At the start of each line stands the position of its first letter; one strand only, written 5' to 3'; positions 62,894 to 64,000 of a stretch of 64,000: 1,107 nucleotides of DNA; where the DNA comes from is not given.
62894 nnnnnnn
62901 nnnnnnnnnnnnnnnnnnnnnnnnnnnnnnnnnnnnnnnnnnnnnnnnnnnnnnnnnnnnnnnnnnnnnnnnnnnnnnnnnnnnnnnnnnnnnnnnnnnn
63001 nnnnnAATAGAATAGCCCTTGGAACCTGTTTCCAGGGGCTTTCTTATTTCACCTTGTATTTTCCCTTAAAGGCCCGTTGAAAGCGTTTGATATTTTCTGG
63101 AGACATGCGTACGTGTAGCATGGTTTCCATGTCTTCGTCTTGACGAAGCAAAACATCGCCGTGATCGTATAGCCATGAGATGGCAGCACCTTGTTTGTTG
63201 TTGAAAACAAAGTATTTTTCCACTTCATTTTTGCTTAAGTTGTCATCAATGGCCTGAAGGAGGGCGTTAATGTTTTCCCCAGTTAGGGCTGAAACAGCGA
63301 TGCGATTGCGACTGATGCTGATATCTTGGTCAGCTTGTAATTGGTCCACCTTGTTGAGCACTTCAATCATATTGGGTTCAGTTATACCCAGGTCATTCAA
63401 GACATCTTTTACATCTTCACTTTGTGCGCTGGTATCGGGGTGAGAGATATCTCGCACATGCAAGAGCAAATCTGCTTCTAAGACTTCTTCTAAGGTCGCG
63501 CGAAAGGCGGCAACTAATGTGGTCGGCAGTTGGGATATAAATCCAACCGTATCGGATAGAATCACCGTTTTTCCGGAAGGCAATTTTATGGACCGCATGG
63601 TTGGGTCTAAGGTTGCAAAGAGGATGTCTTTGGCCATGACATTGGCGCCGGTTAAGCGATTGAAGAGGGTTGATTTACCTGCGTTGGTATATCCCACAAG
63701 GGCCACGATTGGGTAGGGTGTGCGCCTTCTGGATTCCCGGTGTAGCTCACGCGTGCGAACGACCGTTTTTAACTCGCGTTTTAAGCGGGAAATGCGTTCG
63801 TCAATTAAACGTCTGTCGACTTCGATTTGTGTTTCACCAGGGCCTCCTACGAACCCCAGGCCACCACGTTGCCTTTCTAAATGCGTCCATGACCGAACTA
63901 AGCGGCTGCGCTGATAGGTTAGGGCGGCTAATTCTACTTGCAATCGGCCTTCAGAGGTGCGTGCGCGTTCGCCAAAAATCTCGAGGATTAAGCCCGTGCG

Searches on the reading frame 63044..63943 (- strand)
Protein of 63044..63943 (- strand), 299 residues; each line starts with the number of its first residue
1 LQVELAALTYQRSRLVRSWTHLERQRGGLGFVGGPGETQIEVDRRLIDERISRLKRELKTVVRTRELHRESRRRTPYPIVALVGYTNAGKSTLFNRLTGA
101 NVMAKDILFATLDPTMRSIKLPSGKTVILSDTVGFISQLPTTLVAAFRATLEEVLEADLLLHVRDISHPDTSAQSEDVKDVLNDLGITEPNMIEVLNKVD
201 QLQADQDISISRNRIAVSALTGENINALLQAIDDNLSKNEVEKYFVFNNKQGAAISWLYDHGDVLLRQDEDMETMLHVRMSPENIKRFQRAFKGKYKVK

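Call 16: search_protein_families(library=pfam, proteins=[window:63044-63943:-], max_evalue=0.01)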
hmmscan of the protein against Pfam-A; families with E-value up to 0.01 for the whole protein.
window:63044-63943:- (299 aa): 9 families
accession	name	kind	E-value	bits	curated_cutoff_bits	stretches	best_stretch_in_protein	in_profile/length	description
PF16360.10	GTP-bdg_M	-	7.4e-26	91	29.5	1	1-72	9-79/79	GTP-binding GTPase Middle Region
PF01926.29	MMR_HSR1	-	3.9e-22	78.9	21.9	1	80-198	2-113/113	50S ribosome-binding GTPase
PF19275.4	HflX_C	-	7.1e-13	48.9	26.4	1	210-291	8-90/102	HflX C-terminal domain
PF02421.24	FeoB_N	-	8.7e-06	25.8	27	1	80-204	3-120/156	Ferrous iron transport protein B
PF00350.29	Dynamin_N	-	2.5e-05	24.8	27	1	80-114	1-35/168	Dynamin family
PF00009.33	GTP_EFTU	-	7.5e-05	22.8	26.5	0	171-236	106-186/188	Elongation factor Tu GTP binding domain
PF00005.33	ABC_tran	-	0.0005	21.1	25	1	79-195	13-102/137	ABC transporter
PF16897.10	MMR_HSR1_Xtn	-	0.0018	18.7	35.2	1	172-236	39-104/106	C-terminal region of MMR_HSR1 domain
PF03193.22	RsgA_GTPase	-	0.0024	18.2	30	0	77-103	106-132/174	RsgA GTPase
